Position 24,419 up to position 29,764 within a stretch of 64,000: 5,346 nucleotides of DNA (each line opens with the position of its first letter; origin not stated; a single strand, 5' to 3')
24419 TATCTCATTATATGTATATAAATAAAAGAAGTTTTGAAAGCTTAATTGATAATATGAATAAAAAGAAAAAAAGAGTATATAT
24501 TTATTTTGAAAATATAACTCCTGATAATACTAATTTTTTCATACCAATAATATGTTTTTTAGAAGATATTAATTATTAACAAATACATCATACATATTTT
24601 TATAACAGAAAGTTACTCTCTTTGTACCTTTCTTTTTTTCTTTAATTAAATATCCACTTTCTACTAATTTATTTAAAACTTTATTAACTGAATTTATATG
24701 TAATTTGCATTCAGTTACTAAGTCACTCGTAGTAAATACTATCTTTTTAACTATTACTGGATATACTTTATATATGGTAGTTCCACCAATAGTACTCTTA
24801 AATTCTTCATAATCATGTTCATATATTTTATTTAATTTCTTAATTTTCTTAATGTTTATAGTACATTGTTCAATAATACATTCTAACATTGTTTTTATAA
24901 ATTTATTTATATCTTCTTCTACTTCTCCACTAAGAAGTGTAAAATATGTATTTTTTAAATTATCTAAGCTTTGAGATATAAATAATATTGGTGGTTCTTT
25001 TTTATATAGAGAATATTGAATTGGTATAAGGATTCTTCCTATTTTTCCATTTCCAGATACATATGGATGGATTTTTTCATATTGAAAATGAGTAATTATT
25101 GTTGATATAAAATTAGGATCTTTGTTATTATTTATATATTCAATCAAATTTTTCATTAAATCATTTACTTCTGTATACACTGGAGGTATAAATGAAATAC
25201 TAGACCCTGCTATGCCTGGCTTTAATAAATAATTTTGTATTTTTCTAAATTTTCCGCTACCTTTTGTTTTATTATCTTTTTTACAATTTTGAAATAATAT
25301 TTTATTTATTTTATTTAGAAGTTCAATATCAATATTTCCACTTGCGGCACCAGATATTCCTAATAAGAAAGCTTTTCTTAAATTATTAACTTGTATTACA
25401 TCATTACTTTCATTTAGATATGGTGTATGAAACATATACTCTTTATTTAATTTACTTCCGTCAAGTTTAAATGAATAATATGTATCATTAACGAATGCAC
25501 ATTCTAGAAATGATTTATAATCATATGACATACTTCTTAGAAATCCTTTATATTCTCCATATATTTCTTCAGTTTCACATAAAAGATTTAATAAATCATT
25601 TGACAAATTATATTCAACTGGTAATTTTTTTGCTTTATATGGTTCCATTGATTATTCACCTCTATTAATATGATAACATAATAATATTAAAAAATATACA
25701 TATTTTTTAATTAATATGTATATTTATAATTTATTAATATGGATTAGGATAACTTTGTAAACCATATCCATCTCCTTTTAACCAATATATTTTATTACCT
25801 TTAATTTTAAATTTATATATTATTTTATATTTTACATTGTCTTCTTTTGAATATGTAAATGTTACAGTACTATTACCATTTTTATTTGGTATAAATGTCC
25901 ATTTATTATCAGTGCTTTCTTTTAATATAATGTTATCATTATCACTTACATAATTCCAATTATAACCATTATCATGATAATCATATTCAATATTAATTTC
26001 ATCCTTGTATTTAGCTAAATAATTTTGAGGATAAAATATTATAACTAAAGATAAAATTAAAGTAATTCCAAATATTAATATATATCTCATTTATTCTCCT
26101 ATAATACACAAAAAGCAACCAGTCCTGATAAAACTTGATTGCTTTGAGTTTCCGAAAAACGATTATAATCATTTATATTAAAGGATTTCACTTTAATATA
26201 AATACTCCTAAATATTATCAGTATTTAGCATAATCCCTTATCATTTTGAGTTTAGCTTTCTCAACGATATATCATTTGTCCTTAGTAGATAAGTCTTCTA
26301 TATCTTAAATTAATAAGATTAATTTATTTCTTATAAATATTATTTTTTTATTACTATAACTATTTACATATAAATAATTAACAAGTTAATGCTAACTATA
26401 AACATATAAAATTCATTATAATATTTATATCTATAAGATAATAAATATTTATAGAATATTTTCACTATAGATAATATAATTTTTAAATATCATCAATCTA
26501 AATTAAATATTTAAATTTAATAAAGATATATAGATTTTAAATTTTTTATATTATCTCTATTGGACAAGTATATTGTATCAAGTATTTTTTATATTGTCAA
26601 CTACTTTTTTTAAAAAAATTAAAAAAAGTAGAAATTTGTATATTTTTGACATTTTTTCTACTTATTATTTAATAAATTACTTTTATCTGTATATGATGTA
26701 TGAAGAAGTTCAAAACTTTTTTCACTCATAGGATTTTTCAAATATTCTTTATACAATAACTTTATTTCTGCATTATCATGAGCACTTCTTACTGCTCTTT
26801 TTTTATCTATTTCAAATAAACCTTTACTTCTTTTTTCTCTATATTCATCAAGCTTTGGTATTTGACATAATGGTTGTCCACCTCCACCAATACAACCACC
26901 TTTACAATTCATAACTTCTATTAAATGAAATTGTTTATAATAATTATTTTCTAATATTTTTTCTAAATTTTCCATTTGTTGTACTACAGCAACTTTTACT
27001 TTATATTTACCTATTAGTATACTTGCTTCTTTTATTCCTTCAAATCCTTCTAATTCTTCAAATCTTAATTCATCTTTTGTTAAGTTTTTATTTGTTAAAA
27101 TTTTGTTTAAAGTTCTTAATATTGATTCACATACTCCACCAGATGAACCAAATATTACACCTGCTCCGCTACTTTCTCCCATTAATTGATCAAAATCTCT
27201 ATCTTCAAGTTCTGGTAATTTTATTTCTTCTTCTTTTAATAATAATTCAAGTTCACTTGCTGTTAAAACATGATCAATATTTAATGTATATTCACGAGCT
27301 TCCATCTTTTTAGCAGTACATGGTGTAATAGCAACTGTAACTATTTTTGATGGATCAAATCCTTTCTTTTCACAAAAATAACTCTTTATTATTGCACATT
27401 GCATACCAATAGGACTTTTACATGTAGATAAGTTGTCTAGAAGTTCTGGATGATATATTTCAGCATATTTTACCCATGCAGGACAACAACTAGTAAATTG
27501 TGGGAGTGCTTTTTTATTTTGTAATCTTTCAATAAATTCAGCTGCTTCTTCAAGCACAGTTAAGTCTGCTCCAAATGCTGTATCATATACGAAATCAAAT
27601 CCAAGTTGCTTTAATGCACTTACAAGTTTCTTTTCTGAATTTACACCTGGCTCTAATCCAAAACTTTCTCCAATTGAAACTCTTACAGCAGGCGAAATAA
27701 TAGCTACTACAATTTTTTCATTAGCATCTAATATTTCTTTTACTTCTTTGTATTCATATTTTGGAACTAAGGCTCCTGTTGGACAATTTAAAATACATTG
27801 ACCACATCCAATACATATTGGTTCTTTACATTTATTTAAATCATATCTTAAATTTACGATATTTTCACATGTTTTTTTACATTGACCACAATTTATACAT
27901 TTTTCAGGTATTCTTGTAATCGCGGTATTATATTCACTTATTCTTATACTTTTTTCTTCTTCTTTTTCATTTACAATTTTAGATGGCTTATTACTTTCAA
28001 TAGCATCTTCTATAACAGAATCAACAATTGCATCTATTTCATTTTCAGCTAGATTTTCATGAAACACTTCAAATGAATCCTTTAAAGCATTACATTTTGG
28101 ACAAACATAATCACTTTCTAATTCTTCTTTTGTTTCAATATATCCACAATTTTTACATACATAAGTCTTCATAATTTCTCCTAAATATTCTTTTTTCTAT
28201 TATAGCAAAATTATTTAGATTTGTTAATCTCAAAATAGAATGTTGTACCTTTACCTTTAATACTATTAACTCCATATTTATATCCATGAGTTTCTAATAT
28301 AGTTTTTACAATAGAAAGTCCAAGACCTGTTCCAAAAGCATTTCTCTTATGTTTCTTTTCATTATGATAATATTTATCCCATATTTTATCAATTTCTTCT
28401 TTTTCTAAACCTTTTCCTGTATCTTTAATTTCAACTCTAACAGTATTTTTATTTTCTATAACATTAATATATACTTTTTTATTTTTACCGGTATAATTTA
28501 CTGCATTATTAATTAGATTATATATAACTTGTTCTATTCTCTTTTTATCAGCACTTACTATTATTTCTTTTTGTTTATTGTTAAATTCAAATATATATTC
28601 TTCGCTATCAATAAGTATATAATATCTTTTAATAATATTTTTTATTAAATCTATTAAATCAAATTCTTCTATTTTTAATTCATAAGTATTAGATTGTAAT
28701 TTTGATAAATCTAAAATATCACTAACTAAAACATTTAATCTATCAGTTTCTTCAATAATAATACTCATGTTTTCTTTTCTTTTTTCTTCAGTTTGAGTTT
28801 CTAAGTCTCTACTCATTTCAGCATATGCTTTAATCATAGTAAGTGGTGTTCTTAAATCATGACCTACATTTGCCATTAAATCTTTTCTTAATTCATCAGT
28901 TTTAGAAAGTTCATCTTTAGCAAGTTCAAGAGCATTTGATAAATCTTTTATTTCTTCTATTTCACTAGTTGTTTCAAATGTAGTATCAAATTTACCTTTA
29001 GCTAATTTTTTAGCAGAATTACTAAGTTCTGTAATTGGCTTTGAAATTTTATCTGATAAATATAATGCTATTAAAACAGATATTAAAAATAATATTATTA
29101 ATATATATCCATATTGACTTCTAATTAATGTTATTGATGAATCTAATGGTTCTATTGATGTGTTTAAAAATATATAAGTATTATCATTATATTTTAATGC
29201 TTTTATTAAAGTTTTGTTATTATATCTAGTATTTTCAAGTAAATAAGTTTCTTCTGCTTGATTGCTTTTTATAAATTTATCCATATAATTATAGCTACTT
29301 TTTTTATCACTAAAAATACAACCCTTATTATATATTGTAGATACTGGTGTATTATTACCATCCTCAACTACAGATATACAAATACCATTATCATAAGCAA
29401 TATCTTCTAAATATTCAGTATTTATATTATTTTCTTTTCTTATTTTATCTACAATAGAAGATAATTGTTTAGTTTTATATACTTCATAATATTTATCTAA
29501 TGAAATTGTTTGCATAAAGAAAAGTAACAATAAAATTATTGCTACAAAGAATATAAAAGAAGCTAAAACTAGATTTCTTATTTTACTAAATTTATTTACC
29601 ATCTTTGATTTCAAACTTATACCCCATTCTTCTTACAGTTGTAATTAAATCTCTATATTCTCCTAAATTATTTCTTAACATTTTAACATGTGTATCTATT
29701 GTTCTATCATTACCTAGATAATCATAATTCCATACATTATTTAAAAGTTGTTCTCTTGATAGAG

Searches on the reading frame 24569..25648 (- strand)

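Call 33: search_protein_families(library=pfam, proteins=[window:24569-25648:-], max_evalue=0.00001)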
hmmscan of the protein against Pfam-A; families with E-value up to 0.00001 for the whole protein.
window:24569-25648:- (359 aa): 1 family
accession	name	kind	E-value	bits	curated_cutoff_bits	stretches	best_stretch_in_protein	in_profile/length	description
PF02661.23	Fic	-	1.3e-13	52.1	24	1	106-208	2-89/93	Fic/DOC family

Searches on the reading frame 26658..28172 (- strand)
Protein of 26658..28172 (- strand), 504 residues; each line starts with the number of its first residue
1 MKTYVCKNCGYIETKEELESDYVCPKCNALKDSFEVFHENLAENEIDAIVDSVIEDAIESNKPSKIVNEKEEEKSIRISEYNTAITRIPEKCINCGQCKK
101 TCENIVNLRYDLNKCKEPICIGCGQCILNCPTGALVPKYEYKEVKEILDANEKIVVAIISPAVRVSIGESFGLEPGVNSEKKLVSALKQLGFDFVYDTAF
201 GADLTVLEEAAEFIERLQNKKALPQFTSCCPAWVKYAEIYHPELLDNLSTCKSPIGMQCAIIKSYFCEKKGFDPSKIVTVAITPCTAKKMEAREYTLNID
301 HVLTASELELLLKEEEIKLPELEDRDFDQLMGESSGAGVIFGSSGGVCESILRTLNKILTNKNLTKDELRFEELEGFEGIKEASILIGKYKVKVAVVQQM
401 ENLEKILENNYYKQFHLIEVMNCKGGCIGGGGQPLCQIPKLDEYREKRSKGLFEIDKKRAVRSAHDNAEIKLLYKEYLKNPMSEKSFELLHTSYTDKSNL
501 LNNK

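Call 33: search_protein_families(library=pfam, proteins=[window:26658-28172:-], max_evalue=0.00001)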
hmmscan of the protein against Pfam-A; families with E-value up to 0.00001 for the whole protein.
window:26658-28172:- (504 aa): 5 families
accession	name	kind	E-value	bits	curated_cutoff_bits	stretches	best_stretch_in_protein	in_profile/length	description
PF02906.19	Fe_hyd_lg_C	-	1.8e-85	286.9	22.1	1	153-431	1-245/245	Iron only hydrogenase large subunit, C-terminal domain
PF02256.22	Fe_hyd_SSU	-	2.6e-19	69.4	24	1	442-497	1-56/56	Iron hydrogenase small subunit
PF21349.2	RUBY_RBDX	-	6.7e-07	29.1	26.5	1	4-35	1-30/30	Rubrerythrin, rubredoxin-like domain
PF12838.12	Fer4_7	-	8.4e-07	29.8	27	0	120-143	2-25/52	4Fe-4S dicluster domain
PF00037.32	Fer4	-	4.7e-06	26.6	21.1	0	120-135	8-23/24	4Fe-4S binding domain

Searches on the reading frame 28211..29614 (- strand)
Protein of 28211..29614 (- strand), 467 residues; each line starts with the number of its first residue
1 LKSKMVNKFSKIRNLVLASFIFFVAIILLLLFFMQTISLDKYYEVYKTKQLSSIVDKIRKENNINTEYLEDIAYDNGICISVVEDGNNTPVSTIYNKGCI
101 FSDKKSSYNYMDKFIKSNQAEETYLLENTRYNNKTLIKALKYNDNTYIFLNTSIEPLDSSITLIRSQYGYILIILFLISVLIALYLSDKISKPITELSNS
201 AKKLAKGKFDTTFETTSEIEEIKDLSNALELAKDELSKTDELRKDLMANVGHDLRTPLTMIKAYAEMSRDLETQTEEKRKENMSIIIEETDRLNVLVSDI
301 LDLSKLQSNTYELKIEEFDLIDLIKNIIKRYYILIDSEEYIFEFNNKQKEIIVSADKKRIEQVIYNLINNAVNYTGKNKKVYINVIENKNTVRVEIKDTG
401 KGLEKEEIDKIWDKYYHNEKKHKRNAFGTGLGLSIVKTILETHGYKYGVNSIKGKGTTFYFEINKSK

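Call 33: search_protein_families(library=pfam, proteins=[window:28211-29614:-], max_evalue=0.00001)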
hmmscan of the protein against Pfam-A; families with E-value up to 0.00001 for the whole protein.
window:28211-29614:- (467 aa): 3 families
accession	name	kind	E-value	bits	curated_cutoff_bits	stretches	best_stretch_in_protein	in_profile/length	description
PF02518.31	HATPase_c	-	3.7e-25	88.9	26.4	1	356-464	2-108/111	Histidine kinase-, DNA gyrase B-, and HSP90-like ATPase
PF00512.31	HisKA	-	9.5e-17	61.3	26.9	1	243-308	2-65/66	His Kinase A (phospho-acceptor) domain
PF13589.12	HATPase_c_3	-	3.4e-07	30.8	25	1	360-428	3-71/137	Histidine kinase-, DNA gyrase B-, and HSP90-like ATPase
